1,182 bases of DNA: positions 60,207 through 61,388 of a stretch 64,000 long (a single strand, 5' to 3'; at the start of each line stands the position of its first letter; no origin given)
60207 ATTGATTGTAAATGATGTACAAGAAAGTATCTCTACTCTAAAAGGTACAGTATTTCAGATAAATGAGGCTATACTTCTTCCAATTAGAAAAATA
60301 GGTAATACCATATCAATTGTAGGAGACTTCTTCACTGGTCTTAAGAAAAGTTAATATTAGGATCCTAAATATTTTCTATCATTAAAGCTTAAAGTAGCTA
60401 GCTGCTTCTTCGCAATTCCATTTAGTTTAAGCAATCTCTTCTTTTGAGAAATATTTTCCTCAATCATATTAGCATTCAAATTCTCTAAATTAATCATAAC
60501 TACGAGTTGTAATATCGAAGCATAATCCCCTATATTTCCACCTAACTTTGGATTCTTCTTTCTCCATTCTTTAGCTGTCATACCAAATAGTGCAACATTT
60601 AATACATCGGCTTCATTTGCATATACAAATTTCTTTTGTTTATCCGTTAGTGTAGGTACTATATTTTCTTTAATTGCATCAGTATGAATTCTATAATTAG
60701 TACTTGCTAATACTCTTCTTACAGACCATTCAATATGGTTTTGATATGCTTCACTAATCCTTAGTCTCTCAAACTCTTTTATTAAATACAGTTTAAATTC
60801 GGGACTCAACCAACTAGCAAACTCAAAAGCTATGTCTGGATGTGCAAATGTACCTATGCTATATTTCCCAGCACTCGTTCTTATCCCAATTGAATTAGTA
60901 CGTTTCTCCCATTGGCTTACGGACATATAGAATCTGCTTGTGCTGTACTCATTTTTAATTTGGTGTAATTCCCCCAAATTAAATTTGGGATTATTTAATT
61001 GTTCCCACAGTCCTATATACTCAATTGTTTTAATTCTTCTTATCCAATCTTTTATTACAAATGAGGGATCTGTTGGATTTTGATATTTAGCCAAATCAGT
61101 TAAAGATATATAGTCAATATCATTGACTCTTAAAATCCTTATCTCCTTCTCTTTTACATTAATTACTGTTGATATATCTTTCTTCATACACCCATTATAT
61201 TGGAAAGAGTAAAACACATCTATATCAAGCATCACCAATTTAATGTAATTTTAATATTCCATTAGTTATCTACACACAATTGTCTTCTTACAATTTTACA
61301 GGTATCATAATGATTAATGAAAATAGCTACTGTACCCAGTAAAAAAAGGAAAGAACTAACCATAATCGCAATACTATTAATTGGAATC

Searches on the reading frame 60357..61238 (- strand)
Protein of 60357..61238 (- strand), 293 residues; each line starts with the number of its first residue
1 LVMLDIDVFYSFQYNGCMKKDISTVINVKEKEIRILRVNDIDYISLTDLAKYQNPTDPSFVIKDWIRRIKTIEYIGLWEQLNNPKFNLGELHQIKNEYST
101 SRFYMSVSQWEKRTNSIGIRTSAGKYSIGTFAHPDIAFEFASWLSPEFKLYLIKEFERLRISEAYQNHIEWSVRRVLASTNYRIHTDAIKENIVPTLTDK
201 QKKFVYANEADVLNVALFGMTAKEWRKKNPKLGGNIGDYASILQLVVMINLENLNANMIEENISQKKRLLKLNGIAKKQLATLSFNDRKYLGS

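Call 62: search_protein_families(library=pfam, proteins=[window:60357-61238:-], max_evalue=0.00001)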
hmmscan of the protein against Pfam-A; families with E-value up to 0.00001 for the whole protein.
window:60357-61238:- (293 aa): 1 family
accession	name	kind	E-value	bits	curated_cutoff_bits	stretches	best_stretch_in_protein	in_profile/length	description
PF04383.19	KilA-N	-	7.6e-19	68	23.8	1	28-159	3-104/107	KilA-N domain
